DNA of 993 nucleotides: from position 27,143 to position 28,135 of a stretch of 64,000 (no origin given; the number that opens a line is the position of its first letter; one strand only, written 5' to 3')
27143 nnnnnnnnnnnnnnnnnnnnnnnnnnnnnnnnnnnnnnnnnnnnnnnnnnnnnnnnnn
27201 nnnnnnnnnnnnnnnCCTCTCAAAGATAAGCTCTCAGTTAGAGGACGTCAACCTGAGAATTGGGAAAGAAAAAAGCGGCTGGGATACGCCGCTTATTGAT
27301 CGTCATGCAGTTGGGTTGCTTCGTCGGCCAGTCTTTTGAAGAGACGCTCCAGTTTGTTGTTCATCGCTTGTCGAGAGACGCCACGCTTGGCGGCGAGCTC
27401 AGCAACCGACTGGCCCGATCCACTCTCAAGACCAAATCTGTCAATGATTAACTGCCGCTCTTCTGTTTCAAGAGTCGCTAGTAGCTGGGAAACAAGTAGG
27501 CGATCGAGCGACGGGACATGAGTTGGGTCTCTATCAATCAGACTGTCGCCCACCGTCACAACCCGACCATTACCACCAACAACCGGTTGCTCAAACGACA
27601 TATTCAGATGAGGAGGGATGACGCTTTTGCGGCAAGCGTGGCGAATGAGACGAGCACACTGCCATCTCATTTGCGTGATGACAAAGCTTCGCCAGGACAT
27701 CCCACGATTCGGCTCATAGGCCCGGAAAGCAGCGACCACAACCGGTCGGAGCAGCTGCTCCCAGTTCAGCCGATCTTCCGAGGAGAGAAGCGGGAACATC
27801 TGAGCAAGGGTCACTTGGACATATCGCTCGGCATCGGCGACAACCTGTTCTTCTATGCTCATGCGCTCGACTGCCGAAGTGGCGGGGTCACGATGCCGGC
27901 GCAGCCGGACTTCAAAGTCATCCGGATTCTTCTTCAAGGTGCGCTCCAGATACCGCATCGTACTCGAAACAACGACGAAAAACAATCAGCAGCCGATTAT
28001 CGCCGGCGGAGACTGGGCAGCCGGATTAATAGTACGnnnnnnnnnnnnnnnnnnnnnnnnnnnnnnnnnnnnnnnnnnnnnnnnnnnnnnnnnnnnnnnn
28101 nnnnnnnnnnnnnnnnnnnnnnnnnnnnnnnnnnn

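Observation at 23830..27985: Alternative sigma factor, then a small conserved acidic protein and a 1016-aa glycine-zipper membrane protein, directly downstream of dnaG-rpoD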

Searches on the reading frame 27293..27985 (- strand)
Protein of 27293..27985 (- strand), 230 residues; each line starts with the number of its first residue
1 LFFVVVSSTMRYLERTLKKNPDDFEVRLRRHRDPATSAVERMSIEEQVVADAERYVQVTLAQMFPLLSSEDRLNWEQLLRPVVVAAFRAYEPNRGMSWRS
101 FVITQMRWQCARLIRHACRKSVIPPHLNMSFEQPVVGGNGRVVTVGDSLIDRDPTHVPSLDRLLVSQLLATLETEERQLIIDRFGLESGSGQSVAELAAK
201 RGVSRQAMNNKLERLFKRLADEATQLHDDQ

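Call 3: search_protein_families(library=pfam, proteins=[window:27293-27985:-], max_evalue=0.1)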
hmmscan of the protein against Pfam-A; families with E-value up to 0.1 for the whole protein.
window:27293-27985:- (230 aa): 4 families
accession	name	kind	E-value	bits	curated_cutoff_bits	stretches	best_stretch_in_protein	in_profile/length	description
PF04545.22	Sigma70_r4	-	0.00082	19.3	24.1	1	168-217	1-46/50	Sigma-70, region 4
PF12802.13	MarR_2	-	0.012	16.3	27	1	191-215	19-44/61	MarR family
PF22798.2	DUF5817_CT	-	0.021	15.1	29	1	190-218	14-42/54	DUF5817, C-terminal domain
PF08281.18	Sigma70_r4_2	-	0.082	13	25.7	0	165-219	4-54/54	Sigma-70, region 4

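Call 4: search_protein_families(library=ncbifam, proteins=[window:27293-27985:-], max_evalue=0.1)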
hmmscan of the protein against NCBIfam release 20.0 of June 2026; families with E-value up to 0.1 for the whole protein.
window:27293-27985:- (230 aa): 21 families
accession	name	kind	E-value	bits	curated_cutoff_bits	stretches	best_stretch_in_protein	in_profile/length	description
TIGR02937.1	sigma70-ECF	superfamily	3.4e-05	23.5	42.9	1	84-221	40-163/165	sigma-70 family RNA polymerase sigma factor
TIGR02835.1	spore_sigmaE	equivalog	6e-05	22.6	348.6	1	159-226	166-233/234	RNA polymerase sporulation sigma factor SigE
TIGR02980.1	SigBFG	subfamily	0.00018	21.3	234.35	1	130-222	137-225/227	SigB/SigF/SigG family RNA polymerase sigma factor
NF004471.0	PRK05803.1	subfamily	0.00052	19.3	252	1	165-223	170-228/235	RNA polymerase sporulation sigma factor SigK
TIGR02997.1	Sig70-cyanoRpoD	subfamily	0.00054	19.3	384.5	1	162-209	240-287/298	RNA polymerase sigma factor, RpoD/SigA family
NF005920.0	PRK07921.1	subfamily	0.00069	18.7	464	1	154-210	249-305/328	RNA polymerase sigma factor SigB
TIGR02394.1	rpoS_proteo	equivalog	0.0012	18.4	378.7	1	164-217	215-272/285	RNA polymerase sigma factor RpoS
NF006158.0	PRK08301.1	equivalog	0.0015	18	339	1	160-225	174-239/241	RNA polymerase sporulation sigma factor SigE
TIGR02393.1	RpoD_Cterm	equivalog_domain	0.0019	17.8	354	1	165-221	170-226/238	RNA polymerase sigma factor RpoD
TIGR02846.1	spore_sigmaK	equivalog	0.0022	17.6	298.65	1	165-210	168-213/227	RNA polymerase sporulation sigma factor SigK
NF005785.0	PRK07598.1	equivalog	0.0031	16.4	554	1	165-207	344-386/415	RNA polymerase sigma factor SigC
NF006147.0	PRK08295.1-4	equivalog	0.0038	16.8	212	1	62-219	41-196/201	RNA polymerase factor sigma-70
NF004615.0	PRK05949.1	subfamily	0.0073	15.2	530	1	165-209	260-304/327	RNA polymerase sigma factor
TIGR02989.1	Sig-70_gvs1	subfamily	0.014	15.3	124.55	1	168-220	107-155/158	RNA polymerase sigma-70 factor, Rhodopirellula/Verrucomicrobium family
NF004562.0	PRK05901.1-4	equivalog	0.023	13.2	779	1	166-208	487-529/571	RNA polymerase sigma factor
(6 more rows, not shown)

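Call 24: find_homologous_proteins(query=window:27293-27958:-)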
Query window:27293-27958:- (221 aa): 1 proteins with E <= 0.001 among 2028 candidates.
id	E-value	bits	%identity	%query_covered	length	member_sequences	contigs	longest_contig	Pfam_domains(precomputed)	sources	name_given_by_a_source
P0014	1.3e-140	484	100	100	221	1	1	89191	-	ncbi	-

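Call 54: search_protein_families(library=phrogs, proteins=[window:27293-27958:-], max_evalue=0.01)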
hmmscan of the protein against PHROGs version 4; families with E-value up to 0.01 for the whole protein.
window:27293-27958:- (221 aa): 2 families
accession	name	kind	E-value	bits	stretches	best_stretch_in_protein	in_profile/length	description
phrog_351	-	transcription regulation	3.3e-12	46.8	1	76-215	546-727/928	RNA polymerase sigma factor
phrog_11138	-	unknown function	0.0067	17.7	0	157-211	86-136/142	-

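Call 58: search_solved_structures(query=window:27293-27958:-, max_evalue=1, show_alignments=1)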
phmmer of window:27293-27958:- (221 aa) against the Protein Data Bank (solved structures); distinct sequences matched with E-value up to 1: 7.
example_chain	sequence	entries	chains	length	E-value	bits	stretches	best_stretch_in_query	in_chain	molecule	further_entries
7f0r_F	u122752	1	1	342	0.06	16.2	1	144-211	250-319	RNA polymerase sigma factor RpoS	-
7vf9_F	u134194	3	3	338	0.062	16.2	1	144-211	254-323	RNA polymerase sigma factor RpoS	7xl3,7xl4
7pp4_f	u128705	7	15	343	0.072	16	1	154-204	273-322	RNA polymerase sigma factor SigB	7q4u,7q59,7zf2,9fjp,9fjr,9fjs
3hug_A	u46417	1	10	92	0.42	13.5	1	149-207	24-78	RNA polymerase sigma factor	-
6dv9_F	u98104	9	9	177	0.54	13.1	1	149-206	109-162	ECF RNA polymerase sigma factor SigL | RNA polymerase sigma factor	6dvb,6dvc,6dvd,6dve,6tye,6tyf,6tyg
6uvu_A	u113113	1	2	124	0.78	12.6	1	140-210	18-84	ArsR family transcriptional regulator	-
4g8x_A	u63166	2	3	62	0.85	12.5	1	158-202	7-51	RNA polymerase sigma factor rpoD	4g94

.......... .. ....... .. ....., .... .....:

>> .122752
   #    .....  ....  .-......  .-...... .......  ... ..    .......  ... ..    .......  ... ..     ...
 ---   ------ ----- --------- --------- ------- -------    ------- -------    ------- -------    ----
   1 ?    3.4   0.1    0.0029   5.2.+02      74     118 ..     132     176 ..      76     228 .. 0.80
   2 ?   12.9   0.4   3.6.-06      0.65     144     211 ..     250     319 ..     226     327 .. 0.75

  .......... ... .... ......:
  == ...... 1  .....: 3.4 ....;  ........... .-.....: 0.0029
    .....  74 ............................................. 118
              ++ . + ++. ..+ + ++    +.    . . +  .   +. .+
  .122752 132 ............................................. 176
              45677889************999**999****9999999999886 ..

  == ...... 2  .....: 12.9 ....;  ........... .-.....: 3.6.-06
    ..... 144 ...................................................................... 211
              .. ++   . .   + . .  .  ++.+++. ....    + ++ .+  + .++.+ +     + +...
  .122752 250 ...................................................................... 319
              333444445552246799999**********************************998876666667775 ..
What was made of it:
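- On Sigma-70 family RNA polymerase sigma factor: Regions 2.2-2.4 and 4 align to RpoS (call 58).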

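Call 59: search_dna_similar(query=window:27293-27958:-, collection=phages, mode=protein, max_evalue=0.01, max_rows=10)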
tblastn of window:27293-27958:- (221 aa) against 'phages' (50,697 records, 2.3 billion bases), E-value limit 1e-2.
No match.

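Call 101: search_protein_families(library=padloc, proteins=[window:27293-27958:-], max_evalue=0.01)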
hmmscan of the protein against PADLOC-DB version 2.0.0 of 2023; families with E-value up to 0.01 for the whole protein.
window:27293-27958:- (221 aa): 0 families
